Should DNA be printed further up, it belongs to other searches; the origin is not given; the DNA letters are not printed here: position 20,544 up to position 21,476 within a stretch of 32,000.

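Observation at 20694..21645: ClpP paralogue with His->Gln and a displaced Ser in the catalytic motifs, plus a tightly coupled unknown 102-aa protein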

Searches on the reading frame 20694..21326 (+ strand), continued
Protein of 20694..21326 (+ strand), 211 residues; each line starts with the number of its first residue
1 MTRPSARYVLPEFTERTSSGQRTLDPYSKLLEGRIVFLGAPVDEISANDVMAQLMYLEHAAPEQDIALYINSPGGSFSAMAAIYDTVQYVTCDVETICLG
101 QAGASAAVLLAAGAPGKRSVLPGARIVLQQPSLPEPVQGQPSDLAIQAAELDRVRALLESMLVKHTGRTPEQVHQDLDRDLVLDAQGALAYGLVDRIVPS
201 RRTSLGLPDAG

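Call 84: fold_search(model_id=the predicted structure, library=pdb)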
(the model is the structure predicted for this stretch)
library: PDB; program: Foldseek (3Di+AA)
matches with E <= 10: 1564; with E <= 0.001: 1151
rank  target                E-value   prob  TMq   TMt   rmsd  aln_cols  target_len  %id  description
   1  4u0g_P                3.4e-25  1.00  0.78  0.84   5.1       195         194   52  Crystal Structure of M. tuberculosis ClpP1P2 bound to ADEP and agonist (released 2014-10-08)
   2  4u0g_B                4.1e-25  1.00  0.77  0.82   5.3       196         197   52  Crystal Structure of M. tuberculosis ClpP1P2 bound to ADEP and agonist (released 2014-10-08)
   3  6iw7_J                4.7e-25  1.00  0.77  0.83   5.3       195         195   54  structural insights into Mycobacterium tuberculosis ClpP1P2 inhibition by Cediranib: implications for developing antim (released 2020-01-01)
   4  4u0g_D                5.6e-25  1.00  0.78  0.84   5.2       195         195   52  Crystal Structure of M. tuberculosis ClpP1P2 bound to ADEP and agonist (released 2014-10-08)
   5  4u0g_A                5.6e-25  1.00  0.78  0.84   5.1       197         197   52  Crystal Structure of M. tuberculosis ClpP1P2 bound to ADEP and agonist (released 2014-10-08)
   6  6iw7_E                6.0e-25  1.00  0.77  0.84   5.2       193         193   54  structural insights into Mycobacterium tuberculosis ClpP1P2 inhibition by Cediranib: implications for developing antim (released 2020-01-01)
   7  5e0s_B                8.7e-25  1.00  0.78  0.82   5.2       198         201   52  crystal structure of the active form of the proteolytic complex clpP1 and clpP2 (released 2016-02-17)
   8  5e0s_E                1.1e-24  1.00  0.78  0.83   5.2       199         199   52  crystal structure of the active form of the proteolytic complex clpP1 and clpP2 (released 2016-02-17)
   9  4u0g_C                1.3e-24  1.00  0.78  0.83   5.2       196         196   52  Crystal Structure of M. tuberculosis ClpP1P2 bound to ADEP and agonist (released 2014-10-08)
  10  5e0s_a                1.4e-24  1.00  0.78  0.83   5.2       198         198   52  crystal structure of the active form of the proteolytic complex clpP1 and clpP2 (released 2016-02-17)
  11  5dzk_B                1.5e-24  1.00  0.78  0.82   5.2       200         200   52  Crystal structure of the active form of the proteolytic complex clpP1 and clpP2 (released 2016-02-17)
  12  5e0s_G                1.7e-24  1.00  0.78  0.83   5.2       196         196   52  crystal structure of the active form of the proteolytic complex clpP1 and clpP2 (released 2016-02-17)
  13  9if4_L                3.3e-23  1.00  0.78  0.85   2.1       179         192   55  Structure of the Mycobacterium Tuberculosis ClpC1P1P2 complex bound to the activator Bz-Leu-Leu (released 2025-08-27)
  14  9if4_H                4.5e-23  1.00  0.78  0.85   2.6       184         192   54  Structure of the Mycobacterium Tuberculosis ClpC1P1P2 complex bound to the activator Bz-Leu-Leu (released 2025-08-27)
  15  8yd0_N                6.6e-23  1.00  0.78  0.85   4.3       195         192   52  CryoEM structure of M. tuberculosis ClpXP1P2 complex bound to bortezomib (released 2025-03-19)
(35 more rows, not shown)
